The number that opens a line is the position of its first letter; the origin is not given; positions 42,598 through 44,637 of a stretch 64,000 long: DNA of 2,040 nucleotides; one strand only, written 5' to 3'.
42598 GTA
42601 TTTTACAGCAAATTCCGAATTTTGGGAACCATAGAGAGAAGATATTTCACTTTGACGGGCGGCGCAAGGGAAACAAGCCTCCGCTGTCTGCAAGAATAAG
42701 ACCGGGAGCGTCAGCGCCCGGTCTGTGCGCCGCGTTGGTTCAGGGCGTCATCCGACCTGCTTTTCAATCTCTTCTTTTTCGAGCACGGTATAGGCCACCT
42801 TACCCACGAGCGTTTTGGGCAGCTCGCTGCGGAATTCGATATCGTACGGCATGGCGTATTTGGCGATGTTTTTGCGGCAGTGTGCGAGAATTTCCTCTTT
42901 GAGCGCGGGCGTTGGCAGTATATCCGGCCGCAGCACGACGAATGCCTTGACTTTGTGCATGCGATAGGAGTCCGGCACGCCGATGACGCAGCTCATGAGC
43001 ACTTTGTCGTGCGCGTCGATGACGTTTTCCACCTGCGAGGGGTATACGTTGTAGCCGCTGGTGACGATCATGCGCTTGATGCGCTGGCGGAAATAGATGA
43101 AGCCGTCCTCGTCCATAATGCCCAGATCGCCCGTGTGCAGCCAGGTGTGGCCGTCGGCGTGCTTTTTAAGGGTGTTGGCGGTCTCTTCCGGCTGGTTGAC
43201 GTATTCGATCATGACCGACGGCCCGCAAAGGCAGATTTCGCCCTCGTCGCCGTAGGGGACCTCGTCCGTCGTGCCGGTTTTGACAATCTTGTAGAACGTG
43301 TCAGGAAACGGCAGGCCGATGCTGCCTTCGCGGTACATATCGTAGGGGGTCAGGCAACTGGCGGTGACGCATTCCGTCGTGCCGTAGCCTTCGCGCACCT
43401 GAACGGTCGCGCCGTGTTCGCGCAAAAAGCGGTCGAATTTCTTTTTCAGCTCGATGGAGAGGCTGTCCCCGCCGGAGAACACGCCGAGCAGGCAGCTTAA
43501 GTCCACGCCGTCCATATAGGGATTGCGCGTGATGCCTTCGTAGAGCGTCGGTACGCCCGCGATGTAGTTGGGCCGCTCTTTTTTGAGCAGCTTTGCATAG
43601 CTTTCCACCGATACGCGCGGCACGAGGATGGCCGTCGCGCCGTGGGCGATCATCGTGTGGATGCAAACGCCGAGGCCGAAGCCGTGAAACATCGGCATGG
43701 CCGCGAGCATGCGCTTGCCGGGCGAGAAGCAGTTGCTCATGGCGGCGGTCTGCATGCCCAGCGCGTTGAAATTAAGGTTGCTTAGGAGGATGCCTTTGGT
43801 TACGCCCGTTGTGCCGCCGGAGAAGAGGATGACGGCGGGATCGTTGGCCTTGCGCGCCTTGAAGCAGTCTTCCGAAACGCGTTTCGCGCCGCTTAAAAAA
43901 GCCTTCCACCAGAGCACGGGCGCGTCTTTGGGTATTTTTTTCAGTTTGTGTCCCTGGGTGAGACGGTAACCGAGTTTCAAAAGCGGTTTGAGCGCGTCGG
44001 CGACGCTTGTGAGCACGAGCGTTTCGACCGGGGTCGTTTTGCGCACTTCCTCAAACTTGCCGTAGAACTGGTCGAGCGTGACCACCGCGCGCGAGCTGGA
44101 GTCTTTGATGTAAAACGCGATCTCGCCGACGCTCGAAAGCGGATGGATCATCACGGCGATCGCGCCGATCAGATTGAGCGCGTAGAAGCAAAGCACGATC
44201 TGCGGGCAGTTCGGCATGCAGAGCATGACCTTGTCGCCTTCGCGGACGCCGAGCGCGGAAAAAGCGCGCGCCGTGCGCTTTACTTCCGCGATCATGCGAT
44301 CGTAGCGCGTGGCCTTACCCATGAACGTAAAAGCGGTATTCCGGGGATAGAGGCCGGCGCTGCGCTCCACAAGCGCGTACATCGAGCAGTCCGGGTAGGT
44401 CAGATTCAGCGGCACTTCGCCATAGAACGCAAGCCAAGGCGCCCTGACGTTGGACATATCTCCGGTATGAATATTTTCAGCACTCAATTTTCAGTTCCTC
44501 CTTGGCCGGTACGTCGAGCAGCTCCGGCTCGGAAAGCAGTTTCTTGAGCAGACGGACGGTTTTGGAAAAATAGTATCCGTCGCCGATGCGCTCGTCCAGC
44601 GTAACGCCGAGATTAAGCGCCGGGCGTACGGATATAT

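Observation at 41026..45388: Three-gene minus-strand operon: CAT-fold E2-like protein, acyl-adenylate-forming ligase and a 12+ TM membrane protein (possible envelope acylation pathway)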

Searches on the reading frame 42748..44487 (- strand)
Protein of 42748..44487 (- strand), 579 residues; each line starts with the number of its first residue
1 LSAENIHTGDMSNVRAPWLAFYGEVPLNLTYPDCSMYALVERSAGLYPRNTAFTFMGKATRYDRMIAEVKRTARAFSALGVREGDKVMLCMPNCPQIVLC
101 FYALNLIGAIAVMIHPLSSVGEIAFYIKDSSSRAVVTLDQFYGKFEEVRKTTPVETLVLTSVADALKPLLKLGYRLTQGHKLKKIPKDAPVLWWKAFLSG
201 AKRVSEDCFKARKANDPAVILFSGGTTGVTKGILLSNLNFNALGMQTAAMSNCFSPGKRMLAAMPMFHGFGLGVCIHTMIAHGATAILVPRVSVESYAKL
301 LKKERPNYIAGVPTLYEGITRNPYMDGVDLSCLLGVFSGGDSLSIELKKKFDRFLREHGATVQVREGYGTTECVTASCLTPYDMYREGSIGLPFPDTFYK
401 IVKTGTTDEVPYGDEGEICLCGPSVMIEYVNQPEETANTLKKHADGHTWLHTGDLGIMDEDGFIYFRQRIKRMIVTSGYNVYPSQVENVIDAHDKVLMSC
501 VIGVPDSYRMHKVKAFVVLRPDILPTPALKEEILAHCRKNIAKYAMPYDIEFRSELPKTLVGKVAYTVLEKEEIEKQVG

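Call 3: search_protein_families(library=pfam, proteins=[window:42748-44487:-], max_evalue=0.01)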
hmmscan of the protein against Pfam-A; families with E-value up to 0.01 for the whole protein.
window:42748-44487:- (579 aa): 3 families
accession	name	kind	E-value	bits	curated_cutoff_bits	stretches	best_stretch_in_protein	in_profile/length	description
PF00501.34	AMP-binding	-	1.4e-69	235.2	29.9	1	41-429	2-383/384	AMP-binding enzyme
PF13193.12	AMP-binding_C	-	1e-17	65.2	24.5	1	485-563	1-76/76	AMP-binding enzyme C-terminal domain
PF14535.12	AMP-binding_C_2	-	0.0068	17.1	25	0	478-542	1-65/96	AMP-binding enzyme C-terminal domain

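Call 4: search_protein_families(library=ncbifam, proteins=[window:42748-44487:-], max_evalue=0.01)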
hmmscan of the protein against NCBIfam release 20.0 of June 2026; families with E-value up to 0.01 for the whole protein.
window:42748-44487:- (579 aa): 108 families (the best 25 are shown)
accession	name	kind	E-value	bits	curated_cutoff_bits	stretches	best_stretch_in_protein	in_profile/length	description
NF004114.0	PRK05605.1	equivalog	5.9e-116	388.1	766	1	14-570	13-566/575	long-chain-fatty-acid--CoA ligase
NF006181.0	PRK08314.1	subfamily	3.1e-110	369.1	705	1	23-576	13-557/563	long-chain-fatty-acid--CoA ligase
NF005220.0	PRK06710.1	equivalog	9e-106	354.2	1116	1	14-576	3-556/563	long-chain-fatty-acid--CoA ligase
NF004837.0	PRK06187.1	subfamily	1e-99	334.2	476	1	35-572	9-521/531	long-chain-fatty-acid--CoA ligase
NF005463.0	PRK07059.1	subfamily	2.8e-91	306.6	869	1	17-567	4-550/557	long-chain-fatty-acid--CoA ligase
NF004229.0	PRK05677.1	subfamily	3.8e-86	289.8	879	1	35-577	25-559/563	long-chain-fatty-acid--CoA ligase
NF006523.0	PRK08974.1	equivalog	4.9e-86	289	884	1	35-576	24-556/561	long-chain-fatty-acid--CoA ligase FadD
NF005714.0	PRK07529.1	subfamily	8.3e-80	268.9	632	1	25-577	21-580/640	acyl-CoA synthetase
NF004822.0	PRK06178.1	equivalog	1.7e-79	267.9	782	1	34-572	37-566/571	acyl-CoA synthetase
NF006442.0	PRK08751.1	equivalog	5.4e-78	262.7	1023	1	17-565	6-550/560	long-chain fatty acid--CoA ligase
NF009139.0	PRK12492.1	equivalog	5e-76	256.3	1018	1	37-565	27-554/562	long-chain-fatty-acid--CoA ligase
NF009233.0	PRK12583.1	subfamily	6.2e-73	246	832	1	40-575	24-552/558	fatty acid CoA ligase family protein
NF006182.0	PRK08316.1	subfamily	1.2e-70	238.4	663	1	38-565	15-509/523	fatty acyl-CoA synthetase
NF005801.1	PRK07656.1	equivalog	3e-70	237.3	657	1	38-566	5-496/500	FadD3 family acyl-CoA ligase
NF005702.0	PRK07514.1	subfamily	8.5e-67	225.6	558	2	210-572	152-499/506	malonyl-CoA synthase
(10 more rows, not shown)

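Call 34: search_solved_structures(query=window:42748-44487:-, max_evalue=1e-30)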
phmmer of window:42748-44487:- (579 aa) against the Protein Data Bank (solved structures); distinct sequences matched with E-value up to 1e-30: 61 (the best 60 are shown).
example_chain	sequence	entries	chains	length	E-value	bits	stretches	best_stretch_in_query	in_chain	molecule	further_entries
3a9u_A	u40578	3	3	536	1.7e-51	178.8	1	215-568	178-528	4-coumarate--CoA ligase | 4-coumarate:CoA ligase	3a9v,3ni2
3g7s_A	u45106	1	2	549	2.7e-51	178.2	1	209-575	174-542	Long-chain-fatty-acid--CoA ligase (FadD-1)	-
8wev_A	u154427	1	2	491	2e-50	175.3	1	215-565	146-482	Feruloyl-CoA Synthetase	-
8weu_A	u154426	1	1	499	2e-50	175.2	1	215-565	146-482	Fatty-acyl-CoA synthase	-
4gxq_A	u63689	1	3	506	9.2e-50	173.1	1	211-570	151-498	Malonyl CoA synthetase, Benzoate-CoA ligase Chimeric protein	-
4gxr_A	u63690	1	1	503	4.6e-46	160.9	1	211-570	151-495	Malonyl CoA synthetase, Benzoate-CoA ligase Chimeric protein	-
3r44_A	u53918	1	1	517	1.7e-44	155.6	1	215-572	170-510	fatty acyl CoA synthetase FADD13 (FATTY-ACYL-CoA SYNTHETASE)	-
5bsm_A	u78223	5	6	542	2.4e-44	155.2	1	215-565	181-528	4-coumarate--CoA ligase 2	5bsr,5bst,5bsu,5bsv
5bsw_A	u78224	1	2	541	3e-44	154.9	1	215-565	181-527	4-coumarate--CoA ligase 2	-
5u95_A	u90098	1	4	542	4.8e-44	154.2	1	215-565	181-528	4-coumarate--CoA ligase 2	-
6k4c_A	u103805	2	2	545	5.7e-44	153.9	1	216-570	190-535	Ancestral luciferase AncLamp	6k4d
4fuq_A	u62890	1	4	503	2.7e-43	151.7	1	211-571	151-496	Malonyl CoA synthetase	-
2d1t_A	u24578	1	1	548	4e-43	151.2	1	52-568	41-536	Luciferin 4-monooxygenase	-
2d1q_A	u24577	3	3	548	4.6e-43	151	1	52-568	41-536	Luciferin 4-monooxygenase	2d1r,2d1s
5buq_A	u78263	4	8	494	8.7e-43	150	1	216-565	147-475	2-succinylbenzoate--CoA ligase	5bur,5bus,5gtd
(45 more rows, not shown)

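Call 54: list_cluster_members(proteins=[P0001, P0121, window:42748-44487:-])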
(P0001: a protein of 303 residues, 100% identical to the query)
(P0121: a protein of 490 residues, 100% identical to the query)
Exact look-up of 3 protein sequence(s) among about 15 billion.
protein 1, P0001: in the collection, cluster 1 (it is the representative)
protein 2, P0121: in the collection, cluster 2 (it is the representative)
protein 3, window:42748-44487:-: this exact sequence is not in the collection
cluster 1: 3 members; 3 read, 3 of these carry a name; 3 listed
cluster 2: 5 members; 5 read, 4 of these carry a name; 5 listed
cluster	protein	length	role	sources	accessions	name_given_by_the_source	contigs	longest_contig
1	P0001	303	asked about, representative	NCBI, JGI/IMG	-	hypothetical protein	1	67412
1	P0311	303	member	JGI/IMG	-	hypothetical protein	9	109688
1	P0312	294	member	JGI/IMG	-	hypothetical protein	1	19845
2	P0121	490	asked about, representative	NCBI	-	-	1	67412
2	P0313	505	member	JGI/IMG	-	uncharacterized membrane protein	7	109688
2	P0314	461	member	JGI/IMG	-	uncharacterized membrane protein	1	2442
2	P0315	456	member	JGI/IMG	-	uncharacterized membrane protein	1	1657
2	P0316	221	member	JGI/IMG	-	uncharacterized membrane protein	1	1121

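Call 84: search_protein_families(library=padloc, proteins=[window:42748-44487:-], max_evalue=0.001)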
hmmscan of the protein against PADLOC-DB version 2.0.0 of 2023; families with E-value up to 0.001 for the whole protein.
window:42748-44487:- (579 aa): 0 families
